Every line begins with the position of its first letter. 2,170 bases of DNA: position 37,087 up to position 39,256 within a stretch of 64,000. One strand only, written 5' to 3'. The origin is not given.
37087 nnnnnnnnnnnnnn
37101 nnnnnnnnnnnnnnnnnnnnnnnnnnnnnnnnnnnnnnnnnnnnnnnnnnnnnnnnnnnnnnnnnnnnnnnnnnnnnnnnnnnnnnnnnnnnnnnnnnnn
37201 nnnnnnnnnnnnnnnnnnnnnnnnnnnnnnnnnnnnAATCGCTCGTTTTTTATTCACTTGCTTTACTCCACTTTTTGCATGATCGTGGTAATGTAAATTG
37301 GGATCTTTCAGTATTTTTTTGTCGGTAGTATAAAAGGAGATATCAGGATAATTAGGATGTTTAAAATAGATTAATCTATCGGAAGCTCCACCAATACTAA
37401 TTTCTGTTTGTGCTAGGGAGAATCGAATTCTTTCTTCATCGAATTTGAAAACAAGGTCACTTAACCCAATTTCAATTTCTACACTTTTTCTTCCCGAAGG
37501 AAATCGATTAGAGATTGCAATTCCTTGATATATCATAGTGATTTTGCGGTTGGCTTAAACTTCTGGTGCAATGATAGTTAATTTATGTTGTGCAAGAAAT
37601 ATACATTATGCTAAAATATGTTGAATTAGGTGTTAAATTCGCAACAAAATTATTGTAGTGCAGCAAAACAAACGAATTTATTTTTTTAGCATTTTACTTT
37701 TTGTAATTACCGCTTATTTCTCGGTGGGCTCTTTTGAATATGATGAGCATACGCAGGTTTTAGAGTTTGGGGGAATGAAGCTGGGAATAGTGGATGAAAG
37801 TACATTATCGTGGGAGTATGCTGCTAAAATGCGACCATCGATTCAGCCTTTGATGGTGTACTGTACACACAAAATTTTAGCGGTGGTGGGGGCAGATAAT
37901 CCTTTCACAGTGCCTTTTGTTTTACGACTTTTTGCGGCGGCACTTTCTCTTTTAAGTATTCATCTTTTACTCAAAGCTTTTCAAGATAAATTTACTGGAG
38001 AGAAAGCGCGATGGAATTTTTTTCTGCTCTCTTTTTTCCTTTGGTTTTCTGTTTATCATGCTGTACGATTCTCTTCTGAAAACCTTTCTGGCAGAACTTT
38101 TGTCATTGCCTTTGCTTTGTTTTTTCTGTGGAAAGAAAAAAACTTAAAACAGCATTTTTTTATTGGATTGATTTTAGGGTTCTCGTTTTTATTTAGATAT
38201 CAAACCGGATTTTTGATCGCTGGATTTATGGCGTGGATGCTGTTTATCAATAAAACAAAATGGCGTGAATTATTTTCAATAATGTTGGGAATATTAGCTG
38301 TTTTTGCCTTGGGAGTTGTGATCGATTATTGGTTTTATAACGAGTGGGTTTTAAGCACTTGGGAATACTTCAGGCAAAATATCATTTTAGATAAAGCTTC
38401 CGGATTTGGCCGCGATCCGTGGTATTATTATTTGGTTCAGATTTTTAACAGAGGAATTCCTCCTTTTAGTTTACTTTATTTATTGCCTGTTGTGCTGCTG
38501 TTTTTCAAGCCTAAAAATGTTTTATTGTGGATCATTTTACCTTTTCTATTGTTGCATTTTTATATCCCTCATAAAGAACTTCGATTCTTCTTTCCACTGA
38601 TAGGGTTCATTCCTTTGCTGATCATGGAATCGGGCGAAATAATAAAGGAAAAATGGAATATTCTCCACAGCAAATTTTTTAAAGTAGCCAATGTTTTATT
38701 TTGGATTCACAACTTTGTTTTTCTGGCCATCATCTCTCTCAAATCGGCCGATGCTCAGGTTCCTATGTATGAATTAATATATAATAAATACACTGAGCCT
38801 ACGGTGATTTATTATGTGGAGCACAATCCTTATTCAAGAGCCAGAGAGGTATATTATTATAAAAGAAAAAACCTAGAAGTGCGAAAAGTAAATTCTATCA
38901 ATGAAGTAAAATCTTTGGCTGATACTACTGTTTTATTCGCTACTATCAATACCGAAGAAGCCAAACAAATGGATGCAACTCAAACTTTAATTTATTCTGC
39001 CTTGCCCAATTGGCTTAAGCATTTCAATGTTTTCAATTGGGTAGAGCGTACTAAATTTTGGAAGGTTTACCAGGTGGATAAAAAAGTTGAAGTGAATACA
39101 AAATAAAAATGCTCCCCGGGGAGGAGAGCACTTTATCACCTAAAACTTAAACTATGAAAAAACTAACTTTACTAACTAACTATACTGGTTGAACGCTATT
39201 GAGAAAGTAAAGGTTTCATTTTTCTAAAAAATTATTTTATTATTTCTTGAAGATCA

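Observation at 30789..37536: Uncharacterised operon: cytoplasmic-domain M48 protease + three tandem AIM24/TIGR00266 paralogs + 1205-aa orphan multi-TM histidine kinase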

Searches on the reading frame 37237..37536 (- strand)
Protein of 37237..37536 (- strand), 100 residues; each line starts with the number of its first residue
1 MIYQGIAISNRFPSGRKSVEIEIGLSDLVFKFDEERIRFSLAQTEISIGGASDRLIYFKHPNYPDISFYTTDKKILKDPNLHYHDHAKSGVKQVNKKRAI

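Call 59: search_protein_representatives(protein=window:37237-37536:-)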
Query: 100 residues. Proteins with E-value up to 0.001 (for the whole library): 155; up to 1e-10: 16; up to 1e-30: 1. The best 150 are listed.
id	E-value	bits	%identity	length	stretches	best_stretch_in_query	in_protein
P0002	1.9e-45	169.2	79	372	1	1-100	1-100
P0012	7.2e-16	74.5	40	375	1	1-94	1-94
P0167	2.6e-14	69.5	45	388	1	2-85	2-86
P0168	5.9e-14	68.4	43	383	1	1-98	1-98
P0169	3.4e-13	65.9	40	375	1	2-97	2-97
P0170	3.5e-13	65.9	40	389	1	3-98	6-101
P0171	6.6e-13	65.0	37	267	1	3-88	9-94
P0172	2.6e-12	63.1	43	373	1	1-96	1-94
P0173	3.5e-12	62.7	41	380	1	1-96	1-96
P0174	1.7e-11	60.5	34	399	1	3-95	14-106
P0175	2.6e-11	59.9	37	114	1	3-91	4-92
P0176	8.1e-11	58.3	35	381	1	1-96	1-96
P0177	8.6e-11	58.2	35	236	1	2-99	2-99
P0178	9.1e-11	58.1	44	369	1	1-97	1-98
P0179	9.4e-11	58.1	36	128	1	4-98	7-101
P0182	1.6e-10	57.3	33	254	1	2-97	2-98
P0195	3.2e-09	53.2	38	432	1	2-83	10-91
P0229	3.0e-07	46.9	32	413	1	6-97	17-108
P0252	3.5e-06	43.4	38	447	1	35-98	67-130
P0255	6.2e-06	42.7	45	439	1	32-82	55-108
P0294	1.4e-04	38.3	35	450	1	18-82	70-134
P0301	2.7e-04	37.4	31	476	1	7-84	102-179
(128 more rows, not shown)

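Call 60: search_protein_families(library=pfam, proteins=[P0167, P0174, P0195, P0252, P0255, P0294, P0301, P0171, P0182, P0229], max_evalue=0.001)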
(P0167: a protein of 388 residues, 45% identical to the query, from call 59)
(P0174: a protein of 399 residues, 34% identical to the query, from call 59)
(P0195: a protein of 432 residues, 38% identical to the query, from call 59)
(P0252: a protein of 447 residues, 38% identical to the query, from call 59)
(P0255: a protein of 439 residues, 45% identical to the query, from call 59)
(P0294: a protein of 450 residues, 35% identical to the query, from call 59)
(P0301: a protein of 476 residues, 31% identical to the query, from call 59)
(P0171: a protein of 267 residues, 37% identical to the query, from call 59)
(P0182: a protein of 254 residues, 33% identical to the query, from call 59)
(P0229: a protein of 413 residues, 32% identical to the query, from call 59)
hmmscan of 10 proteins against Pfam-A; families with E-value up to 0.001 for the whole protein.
P0167 (388 aa): 1 family
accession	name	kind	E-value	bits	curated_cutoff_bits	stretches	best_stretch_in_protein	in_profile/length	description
PF01435.24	Peptidase_M48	-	3e-29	102.6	20.3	1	165-344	5-184/186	Peptidase family M48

P0174 (399 aa): 2 families
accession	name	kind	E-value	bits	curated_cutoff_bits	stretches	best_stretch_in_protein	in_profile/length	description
PF01435.24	Peptidase_M48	-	1.7e-31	109.9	20.3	1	176-355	10-184/186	Peptidase family M48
PF13203.12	DUF2201_N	-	0.00016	21.8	23.2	1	227-251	56-80/271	Putative metallopeptidase domain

P0195 (432 aa): 1 family
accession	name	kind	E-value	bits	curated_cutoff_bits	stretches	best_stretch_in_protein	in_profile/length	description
PF01435.24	Peptidase_M48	-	1.1e-31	110.5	20.3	1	174-390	7-184/186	Peptidase family M48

P0252 (447 aa): 1 family
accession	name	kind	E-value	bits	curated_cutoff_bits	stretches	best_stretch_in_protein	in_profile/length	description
PF01435.24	Peptidase_M48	-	2.4e-33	115.9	20.3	1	191-372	4-184/186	Peptidase family M48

P0255 (439 aa): 1 family
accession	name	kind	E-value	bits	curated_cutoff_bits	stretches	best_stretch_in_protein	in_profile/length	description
PF01435.24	Peptidase_M48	-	1.4e-30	106.9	20.3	1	189-370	8-185/186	Peptidase family M48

P0294 (450 aa): 1 family
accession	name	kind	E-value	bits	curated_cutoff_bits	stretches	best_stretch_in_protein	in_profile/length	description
PF01435.24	Peptidase_M48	-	1.2e-30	107.2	20.3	1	213-396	6-185/186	Peptidase family M48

P0301 (476 aa): 1 family
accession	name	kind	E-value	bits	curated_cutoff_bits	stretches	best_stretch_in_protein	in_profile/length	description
PF01435.24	Peptidase_M48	-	1.1e-30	107.3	20.3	1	267-437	13-185/186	Peptidase family M48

P0171 (267 aa): 1 family
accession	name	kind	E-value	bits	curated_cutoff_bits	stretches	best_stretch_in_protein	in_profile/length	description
PF01435.24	Peptidase_M48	-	2.3e-16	60.6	20.3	1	168-254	7-93/186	Peptidase family M48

P0182 (254 aa): 1 family
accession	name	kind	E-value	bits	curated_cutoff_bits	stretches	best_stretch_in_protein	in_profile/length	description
PF01435.24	Peptidase_M48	-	9.2e-19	68.4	20.3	1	170-245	10-89/186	Peptidase family M48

P0229 (413 aa): 1 family
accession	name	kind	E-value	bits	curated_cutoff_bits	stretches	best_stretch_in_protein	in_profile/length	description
PF01435.24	Peptidase_M48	-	3.2e-32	112.3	20.3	1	194-368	19-185/186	Peptidase family M48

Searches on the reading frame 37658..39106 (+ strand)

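Call 3: search_protein_families(library=pfam, proteins=[window:37658-39106:+], max_evalue=0.01)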
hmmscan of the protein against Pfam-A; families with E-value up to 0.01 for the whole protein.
window:37658-39106:+ (482 aa): 2 families
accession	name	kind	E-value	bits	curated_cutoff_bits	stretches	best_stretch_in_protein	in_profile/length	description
PF03901.23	Glyco_transf_22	-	3.3e-34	119.2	23.8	1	9-374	3-378/414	Alg9-like mannosyltransferase family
PF13231.12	PMT_2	-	5e-07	30.5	26.1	1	87-218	22-153/160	Dolichyl-phosphate-mannose-protein mannosyltransferase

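Call 4: search_protein_families(library=ncbifam, proteins=[window:37658-39106:+], max_evalue=0.01)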
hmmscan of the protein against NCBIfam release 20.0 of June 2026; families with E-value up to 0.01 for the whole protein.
window:37658-39106:+ (482 aa): 1 family
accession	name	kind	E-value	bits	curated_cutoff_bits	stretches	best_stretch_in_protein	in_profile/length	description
NF047440.1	LA3751_2_3_fam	subfamily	0.00087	18.2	200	1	87-417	102-443/460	LA_3751/LA_3752 family putative glycosyltransferase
